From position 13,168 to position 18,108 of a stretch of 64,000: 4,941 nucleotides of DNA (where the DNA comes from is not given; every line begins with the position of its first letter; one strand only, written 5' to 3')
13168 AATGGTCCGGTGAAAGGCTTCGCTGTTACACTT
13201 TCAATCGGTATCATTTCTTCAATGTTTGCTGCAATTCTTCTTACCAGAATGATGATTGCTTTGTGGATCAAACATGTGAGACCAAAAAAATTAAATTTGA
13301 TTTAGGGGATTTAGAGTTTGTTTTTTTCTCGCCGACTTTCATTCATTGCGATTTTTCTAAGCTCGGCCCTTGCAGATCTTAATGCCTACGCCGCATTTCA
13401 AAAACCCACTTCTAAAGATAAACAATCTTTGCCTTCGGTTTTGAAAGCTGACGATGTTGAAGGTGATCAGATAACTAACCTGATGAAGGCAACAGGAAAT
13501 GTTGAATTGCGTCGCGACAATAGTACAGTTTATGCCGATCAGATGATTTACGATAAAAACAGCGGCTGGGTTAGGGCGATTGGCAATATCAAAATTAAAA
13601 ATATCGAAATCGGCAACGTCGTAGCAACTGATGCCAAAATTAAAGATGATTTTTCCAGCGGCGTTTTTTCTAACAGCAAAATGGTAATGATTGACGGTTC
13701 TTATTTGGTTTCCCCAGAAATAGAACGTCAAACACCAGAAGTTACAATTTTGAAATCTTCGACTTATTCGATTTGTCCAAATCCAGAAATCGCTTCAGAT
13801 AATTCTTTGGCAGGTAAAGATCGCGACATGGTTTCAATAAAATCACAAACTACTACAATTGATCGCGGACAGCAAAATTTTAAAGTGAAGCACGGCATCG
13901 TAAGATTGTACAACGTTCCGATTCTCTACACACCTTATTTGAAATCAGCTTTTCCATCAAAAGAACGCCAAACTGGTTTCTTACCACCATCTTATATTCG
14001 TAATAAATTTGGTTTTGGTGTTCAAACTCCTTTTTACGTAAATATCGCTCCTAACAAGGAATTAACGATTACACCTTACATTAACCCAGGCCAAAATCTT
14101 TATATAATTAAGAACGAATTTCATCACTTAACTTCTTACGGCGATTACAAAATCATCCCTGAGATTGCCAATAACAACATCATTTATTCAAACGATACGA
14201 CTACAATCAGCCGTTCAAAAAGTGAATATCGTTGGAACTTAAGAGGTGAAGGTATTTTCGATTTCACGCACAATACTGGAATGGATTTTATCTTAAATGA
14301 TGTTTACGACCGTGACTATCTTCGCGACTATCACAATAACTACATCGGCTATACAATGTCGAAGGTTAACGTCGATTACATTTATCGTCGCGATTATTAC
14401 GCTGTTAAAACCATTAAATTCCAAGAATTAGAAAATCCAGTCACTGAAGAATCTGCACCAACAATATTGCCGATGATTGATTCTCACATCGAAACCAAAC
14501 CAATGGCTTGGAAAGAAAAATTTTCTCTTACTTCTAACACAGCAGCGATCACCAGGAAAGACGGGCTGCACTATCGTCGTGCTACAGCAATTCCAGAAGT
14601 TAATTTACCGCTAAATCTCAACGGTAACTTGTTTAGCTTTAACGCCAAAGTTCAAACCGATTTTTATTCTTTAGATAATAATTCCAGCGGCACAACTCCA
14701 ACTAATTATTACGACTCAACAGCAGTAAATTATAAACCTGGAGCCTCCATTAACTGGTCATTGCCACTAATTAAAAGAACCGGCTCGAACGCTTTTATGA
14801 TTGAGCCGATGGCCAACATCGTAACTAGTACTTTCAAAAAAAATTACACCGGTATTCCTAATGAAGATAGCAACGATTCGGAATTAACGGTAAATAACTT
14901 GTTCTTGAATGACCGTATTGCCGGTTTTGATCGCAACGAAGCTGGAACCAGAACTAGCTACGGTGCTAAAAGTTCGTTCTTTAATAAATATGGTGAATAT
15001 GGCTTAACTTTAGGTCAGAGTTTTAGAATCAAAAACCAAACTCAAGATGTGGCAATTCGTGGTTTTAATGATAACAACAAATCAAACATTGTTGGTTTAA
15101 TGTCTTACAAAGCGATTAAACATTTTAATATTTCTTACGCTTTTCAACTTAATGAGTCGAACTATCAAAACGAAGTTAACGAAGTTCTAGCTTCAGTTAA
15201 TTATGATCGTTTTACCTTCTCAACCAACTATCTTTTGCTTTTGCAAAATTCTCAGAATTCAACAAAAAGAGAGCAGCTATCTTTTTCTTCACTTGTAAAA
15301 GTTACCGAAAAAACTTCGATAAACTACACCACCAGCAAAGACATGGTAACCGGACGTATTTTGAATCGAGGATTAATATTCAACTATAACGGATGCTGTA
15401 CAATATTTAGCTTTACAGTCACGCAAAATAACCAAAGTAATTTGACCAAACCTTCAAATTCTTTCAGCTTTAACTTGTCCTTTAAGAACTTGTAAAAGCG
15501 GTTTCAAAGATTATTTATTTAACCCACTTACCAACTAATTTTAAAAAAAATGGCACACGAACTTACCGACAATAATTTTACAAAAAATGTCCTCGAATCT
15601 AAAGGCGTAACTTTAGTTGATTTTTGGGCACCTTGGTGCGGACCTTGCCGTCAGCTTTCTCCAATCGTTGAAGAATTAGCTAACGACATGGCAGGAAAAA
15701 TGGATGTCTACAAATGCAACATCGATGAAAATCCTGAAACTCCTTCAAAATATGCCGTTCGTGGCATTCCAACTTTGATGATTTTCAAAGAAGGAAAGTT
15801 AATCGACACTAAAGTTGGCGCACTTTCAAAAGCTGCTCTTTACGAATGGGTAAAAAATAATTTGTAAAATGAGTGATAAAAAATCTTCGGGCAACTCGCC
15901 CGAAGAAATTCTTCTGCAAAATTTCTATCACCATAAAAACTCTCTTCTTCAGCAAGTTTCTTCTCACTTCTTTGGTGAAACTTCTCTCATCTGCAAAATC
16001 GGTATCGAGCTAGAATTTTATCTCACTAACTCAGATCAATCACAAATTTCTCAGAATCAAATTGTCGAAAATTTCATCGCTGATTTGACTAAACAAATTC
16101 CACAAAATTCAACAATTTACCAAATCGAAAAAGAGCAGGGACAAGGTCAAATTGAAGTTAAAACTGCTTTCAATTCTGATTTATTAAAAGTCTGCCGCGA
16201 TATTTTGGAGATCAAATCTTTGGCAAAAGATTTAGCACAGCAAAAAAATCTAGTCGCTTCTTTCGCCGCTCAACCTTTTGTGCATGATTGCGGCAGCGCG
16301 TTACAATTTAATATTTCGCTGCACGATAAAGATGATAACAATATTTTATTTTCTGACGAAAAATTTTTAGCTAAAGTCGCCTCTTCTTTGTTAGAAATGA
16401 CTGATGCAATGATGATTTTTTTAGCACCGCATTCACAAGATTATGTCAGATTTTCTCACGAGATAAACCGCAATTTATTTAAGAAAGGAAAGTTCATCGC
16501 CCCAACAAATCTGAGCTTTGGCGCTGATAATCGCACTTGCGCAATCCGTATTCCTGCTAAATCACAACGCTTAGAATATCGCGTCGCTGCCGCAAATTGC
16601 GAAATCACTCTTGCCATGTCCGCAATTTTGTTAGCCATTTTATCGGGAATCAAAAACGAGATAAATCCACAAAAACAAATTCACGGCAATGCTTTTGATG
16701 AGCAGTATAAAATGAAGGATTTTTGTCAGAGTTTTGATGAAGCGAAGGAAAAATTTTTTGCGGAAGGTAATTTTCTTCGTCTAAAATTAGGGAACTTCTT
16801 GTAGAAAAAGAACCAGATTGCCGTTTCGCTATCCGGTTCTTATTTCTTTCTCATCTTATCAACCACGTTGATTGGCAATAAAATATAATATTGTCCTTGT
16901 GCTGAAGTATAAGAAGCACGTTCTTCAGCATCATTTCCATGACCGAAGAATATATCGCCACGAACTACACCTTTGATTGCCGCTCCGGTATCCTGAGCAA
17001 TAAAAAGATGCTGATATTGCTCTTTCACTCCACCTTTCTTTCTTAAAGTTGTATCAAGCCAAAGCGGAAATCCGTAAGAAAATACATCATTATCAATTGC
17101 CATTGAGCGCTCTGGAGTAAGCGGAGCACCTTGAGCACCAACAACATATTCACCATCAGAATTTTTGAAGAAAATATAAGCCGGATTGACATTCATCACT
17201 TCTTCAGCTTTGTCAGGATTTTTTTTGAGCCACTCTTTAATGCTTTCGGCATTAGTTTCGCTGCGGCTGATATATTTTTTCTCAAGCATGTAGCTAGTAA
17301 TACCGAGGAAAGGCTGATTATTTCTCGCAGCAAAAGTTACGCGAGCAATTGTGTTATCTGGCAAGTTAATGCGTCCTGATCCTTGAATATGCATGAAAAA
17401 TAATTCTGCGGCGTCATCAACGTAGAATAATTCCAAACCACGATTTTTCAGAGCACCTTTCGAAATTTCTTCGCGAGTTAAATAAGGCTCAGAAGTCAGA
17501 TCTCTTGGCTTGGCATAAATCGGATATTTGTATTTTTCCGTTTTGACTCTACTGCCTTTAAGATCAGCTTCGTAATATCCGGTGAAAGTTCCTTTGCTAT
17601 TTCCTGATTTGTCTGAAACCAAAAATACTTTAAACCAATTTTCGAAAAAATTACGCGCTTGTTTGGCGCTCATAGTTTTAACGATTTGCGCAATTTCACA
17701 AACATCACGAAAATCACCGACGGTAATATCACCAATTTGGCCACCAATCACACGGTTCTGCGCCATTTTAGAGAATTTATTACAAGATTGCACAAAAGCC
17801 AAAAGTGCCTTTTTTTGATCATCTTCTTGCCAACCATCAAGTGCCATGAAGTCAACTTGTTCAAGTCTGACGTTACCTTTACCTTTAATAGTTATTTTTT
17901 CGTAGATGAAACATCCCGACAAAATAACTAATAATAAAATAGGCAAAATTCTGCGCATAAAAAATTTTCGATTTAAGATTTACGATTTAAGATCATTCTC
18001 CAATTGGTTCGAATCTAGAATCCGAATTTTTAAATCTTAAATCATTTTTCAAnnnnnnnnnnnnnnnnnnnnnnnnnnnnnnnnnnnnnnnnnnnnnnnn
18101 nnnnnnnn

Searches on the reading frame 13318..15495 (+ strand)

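Call 83: search_protein_families(library=pfam, proteins=[window:13318-15495:+], max_evalue=0.001)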
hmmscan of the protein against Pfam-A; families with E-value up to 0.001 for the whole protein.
window:13318-15495:+ (725 aa): 2 families
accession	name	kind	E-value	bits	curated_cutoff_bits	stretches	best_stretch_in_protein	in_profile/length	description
PF04453.20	LptD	-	3.8e-41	142.1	22.4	1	305-661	3-379/384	LPS transport system D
PF03968.19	LptD_N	-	0.00064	20.4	20.4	0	43-90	3-44/113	LptA/(LptD N-terminal domain) LPS transport protein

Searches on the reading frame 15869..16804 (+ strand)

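Call 83: search_protein_families(library=pfam, proteins=[window:15869-16804:+], max_evalue=0.001)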
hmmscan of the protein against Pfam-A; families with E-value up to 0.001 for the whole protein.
window:15869-16804:+ (311 aa): 1 family
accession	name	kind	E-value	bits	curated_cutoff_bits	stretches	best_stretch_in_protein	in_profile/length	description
PF00120.29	Gln-synt_C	-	1.6e-42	146.3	24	1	59-305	64-311/344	Glutamine synthetase, catalytic domain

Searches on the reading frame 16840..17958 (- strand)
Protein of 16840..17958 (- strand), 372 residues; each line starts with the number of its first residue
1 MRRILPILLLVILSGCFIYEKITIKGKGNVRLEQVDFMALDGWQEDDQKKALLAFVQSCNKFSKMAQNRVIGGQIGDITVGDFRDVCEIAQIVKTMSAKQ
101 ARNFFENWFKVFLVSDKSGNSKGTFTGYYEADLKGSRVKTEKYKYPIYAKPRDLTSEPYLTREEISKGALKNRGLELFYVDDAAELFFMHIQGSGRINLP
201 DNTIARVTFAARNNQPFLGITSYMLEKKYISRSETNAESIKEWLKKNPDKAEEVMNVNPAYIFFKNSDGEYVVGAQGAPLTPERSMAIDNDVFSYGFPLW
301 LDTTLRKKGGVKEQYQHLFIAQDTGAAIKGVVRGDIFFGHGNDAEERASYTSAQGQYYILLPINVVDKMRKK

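Call 83: search_protein_families(library=pfam, proteins=[window:16840-17958:-], max_evalue=0.001)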
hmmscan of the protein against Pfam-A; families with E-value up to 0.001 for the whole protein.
window:16840-17958:- (372 aa): 2 families
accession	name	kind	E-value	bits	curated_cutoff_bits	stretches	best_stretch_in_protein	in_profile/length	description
PF03562.22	MltA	-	3.2e-46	157.7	24.3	1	125-265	2-163/163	MltA specific insert domain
PF06725.17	3D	-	4.3e-16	59.3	23.8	1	284-360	1-71/72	3D domain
